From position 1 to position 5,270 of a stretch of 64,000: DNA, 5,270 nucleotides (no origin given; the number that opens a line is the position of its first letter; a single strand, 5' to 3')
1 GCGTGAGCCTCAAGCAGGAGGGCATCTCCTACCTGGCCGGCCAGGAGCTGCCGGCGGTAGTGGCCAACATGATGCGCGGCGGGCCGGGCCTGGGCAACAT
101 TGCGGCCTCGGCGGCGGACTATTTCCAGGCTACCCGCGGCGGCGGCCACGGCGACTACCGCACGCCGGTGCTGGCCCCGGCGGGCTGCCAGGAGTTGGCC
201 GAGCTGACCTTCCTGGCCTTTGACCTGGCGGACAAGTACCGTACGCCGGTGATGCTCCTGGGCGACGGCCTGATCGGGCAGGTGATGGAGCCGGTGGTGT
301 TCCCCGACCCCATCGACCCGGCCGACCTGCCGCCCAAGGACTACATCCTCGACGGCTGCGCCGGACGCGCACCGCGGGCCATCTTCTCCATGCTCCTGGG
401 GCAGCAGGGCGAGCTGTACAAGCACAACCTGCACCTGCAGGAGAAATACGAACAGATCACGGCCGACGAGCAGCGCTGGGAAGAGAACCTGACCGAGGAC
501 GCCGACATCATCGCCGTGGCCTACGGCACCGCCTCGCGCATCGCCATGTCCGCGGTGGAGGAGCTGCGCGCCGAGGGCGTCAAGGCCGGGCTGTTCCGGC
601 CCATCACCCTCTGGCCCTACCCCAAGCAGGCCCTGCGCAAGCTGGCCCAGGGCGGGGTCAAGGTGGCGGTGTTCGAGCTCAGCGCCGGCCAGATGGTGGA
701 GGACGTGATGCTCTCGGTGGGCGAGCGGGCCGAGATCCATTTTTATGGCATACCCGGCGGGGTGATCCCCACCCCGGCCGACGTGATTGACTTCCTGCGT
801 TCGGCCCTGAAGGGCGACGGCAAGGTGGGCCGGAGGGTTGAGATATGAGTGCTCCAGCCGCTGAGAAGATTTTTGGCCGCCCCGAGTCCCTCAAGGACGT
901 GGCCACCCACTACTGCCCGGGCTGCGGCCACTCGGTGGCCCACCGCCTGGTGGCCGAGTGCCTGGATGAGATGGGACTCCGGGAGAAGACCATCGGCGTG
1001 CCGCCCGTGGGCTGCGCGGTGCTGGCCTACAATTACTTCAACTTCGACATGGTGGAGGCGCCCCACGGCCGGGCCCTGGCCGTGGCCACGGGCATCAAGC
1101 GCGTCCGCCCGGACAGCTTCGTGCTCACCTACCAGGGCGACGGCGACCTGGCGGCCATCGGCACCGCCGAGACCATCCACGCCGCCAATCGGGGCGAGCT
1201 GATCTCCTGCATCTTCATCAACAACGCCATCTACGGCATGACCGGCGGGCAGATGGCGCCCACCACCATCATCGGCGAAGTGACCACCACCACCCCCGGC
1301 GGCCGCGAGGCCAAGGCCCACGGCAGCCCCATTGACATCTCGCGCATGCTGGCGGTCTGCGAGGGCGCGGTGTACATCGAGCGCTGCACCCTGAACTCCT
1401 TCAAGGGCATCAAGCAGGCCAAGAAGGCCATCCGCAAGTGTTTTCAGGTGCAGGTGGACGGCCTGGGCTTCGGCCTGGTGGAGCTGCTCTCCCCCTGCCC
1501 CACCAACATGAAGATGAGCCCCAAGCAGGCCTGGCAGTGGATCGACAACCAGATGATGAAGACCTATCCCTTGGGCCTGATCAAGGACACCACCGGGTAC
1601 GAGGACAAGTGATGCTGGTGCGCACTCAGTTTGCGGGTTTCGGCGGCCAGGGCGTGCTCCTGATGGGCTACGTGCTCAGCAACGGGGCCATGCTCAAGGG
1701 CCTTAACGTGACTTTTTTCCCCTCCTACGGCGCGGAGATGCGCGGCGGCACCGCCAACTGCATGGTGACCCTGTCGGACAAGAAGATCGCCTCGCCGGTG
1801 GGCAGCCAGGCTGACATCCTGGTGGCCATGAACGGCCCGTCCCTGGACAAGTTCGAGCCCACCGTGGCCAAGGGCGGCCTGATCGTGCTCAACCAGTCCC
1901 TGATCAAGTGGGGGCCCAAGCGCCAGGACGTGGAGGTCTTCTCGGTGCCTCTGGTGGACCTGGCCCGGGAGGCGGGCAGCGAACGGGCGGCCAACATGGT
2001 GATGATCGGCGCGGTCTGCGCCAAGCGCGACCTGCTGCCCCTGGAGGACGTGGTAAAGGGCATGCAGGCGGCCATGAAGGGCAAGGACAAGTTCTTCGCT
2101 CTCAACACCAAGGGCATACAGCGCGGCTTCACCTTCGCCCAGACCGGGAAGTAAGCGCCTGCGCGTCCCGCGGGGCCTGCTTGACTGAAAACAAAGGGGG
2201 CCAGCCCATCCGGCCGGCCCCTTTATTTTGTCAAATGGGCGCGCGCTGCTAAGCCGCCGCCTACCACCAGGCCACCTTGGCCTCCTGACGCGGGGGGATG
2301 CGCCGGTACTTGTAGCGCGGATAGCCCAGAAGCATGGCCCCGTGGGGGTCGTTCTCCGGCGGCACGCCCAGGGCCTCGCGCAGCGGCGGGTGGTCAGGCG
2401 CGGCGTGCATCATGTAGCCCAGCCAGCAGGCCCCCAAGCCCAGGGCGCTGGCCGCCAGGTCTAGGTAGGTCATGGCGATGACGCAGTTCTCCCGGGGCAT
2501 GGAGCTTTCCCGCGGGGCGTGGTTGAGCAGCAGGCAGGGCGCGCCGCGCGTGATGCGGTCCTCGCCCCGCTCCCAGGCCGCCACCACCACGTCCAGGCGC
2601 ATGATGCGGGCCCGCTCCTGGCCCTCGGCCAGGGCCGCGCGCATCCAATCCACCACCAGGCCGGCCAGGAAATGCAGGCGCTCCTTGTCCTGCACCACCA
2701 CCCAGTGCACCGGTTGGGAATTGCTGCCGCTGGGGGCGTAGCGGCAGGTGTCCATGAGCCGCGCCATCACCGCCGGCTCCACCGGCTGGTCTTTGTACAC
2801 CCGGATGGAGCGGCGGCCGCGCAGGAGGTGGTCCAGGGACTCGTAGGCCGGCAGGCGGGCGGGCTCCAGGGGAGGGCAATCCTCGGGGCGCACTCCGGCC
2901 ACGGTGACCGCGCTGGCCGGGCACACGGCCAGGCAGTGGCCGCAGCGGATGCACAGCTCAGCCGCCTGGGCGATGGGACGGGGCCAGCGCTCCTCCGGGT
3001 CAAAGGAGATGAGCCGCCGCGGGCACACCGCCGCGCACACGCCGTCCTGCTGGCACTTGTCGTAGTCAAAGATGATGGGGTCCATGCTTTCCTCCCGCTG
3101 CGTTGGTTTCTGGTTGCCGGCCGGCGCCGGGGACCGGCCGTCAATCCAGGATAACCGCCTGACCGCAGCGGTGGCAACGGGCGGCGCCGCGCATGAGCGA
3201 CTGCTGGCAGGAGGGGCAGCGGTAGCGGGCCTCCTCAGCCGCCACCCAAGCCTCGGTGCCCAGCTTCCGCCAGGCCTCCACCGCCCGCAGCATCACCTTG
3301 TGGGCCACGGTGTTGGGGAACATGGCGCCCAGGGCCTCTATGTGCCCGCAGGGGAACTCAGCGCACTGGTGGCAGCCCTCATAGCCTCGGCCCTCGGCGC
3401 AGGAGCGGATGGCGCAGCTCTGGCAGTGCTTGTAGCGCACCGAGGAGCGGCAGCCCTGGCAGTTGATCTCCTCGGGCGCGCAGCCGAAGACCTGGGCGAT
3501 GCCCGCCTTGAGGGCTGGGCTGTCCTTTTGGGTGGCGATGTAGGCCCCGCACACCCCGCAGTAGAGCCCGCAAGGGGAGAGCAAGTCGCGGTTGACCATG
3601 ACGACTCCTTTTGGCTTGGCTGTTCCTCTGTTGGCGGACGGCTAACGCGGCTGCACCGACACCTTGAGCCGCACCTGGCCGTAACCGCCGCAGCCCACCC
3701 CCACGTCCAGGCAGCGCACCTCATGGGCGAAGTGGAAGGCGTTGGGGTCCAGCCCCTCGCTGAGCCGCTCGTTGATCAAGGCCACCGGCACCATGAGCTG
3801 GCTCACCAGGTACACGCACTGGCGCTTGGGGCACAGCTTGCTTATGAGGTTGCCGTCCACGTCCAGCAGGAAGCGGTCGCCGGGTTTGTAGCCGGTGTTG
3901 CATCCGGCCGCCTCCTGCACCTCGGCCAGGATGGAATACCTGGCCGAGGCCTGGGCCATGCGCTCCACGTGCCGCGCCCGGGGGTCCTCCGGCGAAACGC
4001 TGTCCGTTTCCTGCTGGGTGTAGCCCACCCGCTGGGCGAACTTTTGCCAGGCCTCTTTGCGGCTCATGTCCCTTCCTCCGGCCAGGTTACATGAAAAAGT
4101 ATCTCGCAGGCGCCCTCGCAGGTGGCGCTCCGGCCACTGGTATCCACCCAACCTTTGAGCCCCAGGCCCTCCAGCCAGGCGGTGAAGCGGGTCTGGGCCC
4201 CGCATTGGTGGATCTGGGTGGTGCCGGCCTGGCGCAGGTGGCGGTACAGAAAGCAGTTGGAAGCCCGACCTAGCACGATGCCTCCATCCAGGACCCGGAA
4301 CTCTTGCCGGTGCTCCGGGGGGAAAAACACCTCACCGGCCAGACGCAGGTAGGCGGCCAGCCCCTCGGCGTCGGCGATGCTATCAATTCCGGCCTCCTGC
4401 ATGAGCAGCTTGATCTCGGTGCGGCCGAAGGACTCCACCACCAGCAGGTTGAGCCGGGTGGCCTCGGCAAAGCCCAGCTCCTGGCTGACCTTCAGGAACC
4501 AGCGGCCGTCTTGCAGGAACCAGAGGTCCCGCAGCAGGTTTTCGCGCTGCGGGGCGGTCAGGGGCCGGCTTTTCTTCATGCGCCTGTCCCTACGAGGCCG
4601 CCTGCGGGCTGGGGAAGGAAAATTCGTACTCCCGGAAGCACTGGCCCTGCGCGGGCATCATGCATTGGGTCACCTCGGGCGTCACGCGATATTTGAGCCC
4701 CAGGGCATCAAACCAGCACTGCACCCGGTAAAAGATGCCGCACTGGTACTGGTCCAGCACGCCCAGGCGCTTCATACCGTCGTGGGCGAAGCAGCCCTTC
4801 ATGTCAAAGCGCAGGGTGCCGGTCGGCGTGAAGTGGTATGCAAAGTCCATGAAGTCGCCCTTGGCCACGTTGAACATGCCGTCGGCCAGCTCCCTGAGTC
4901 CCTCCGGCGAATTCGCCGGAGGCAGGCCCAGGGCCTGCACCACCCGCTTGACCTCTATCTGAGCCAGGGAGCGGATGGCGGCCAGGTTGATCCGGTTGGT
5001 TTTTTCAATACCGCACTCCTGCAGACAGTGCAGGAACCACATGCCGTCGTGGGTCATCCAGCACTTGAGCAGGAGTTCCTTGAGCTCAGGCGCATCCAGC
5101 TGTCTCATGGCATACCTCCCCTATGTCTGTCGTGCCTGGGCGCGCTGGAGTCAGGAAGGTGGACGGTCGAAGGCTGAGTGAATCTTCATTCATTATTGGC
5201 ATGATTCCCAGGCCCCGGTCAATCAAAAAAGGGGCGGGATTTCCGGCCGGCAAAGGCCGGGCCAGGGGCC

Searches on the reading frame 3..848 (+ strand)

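Call 69: search_protein_families(library=pfam, proteins=[window:3-848:+], max_evalue=0.0001)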
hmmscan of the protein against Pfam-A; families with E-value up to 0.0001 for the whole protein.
window:3-848:+ (281 aa): 3 families
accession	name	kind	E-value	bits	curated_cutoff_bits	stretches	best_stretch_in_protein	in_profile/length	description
PF17147.9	PFOR_II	-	1.2e-21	77.4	27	1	167-261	1-102/102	Pyruvate:ferredoxin oxidoreductase core domain II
PF01855.24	POR_N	-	1.3e-16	61.5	27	1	2-104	73-171/231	Pyruvate flavodoxin/ferredoxin oxidoreductase, thiamine diP-bdg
PF02780.25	Transketolase_C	-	3.2e-07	30.7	25.9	1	164-225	7-68/124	Transketolase, C-terminal domain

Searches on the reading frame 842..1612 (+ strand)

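Call 69: search_protein_families(library=pfam, proteins=[window:842-1612:+], max_evalue=0.0001)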
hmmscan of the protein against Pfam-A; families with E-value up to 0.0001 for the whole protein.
window:842-1612:+ (256 aa): 1 family
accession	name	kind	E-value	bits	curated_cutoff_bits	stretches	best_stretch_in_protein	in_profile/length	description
PF02775.26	TPP_enzyme_C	-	1.7e-18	67.3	21.9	1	63-201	19-141/151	Thiamine pyrophosphate enzyme, C-terminal TPP binding domain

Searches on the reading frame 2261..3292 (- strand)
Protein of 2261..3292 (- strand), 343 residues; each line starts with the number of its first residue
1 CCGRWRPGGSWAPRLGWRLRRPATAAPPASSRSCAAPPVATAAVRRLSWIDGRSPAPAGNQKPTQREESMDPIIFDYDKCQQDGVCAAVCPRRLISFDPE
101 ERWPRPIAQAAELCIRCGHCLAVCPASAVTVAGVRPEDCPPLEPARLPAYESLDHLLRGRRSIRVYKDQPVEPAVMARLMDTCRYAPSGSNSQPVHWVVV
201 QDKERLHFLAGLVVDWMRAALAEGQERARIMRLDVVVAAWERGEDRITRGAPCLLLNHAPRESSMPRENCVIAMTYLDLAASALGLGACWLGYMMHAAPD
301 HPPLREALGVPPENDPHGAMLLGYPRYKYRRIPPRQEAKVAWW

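Call 69: search_protein_families(library=pfam, proteins=[window:2261-3292:-], max_evalue=0.0001)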
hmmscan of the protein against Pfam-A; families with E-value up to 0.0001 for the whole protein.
window:2261-3292:- (343 aa): 11 families
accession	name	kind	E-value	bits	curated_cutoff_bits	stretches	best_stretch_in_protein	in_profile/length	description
PF00881.29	Nitroreductase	-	6.9e-30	104.9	23.5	1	157-324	1-167/167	Nitroreductase family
PF00037.32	Fer4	-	3.3e-09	36.6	21.1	0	73-93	1-21/24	4Fe-4S binding domain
PF12837.12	Fer4_6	-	1e-08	35.1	25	0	74-94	3-23/24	4Fe-4S binding domain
PF12838.12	Fer4_7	-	8.6e-08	33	27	1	79-128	1-52/52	4Fe-4S dicluster domain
PF14512.11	TM1586_NiRdase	-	3.2e-07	30.6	27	0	171-203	155-187/215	Putative TM nitroreductase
PF13237.11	Fer4_10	-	5.7e-07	29.8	25.5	1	73-125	2-53/53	4Fe-4S dicluster domain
PF13187.11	Fer4_9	-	1.5e-06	28.6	27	1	80-128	2-51/52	4Fe-4S dicluster domain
PF13183.11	Fer4_8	-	5.9e-06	27.2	27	0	111-131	2-22/68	4Fe-4S dicluster domain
PF13534.11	Fer4_17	-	8.2e-06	26.7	22.2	0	109-126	41-58/61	4Fe-4S dicluster domain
PF14697.11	Fer4_21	-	7.1e-05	23.3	35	0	76-129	4-57/59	4Fe-4S dicluster domain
PF12797.12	Fer4_2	-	9e-05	22.6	24.5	0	111-126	7-22/22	4Fe-4S binding domain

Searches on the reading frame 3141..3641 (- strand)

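Call 69: search_protein_families(library=pfam, proteins=[window:3141-3641:-], max_evalue=0.0001)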
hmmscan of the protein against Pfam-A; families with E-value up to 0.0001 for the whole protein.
window:3141-3641:- (166 aa): 1 family
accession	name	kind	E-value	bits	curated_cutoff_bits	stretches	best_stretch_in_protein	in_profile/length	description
PF12675.12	DUF3795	-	6.6e-17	62.2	22.6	1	21-102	2-82/83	Protein of unknown function (DUF3795)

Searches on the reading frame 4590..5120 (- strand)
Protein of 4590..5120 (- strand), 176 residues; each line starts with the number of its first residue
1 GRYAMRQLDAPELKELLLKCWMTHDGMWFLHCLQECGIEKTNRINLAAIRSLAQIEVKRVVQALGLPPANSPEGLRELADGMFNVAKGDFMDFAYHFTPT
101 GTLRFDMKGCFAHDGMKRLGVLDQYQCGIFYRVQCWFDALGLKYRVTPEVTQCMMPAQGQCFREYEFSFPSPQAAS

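Call 69: search_protein_families(library=pfam, proteins=[window:4590-5120:-], max_evalue=0.0001)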
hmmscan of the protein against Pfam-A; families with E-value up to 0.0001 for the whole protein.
window:4590-5120:- (176 aa): 1 family
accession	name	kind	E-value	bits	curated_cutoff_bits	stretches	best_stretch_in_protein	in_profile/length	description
PF19620.4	DUF6125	-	5.2e-09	36.7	27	1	18-153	16-147/164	Family of unknown function (DUF6125)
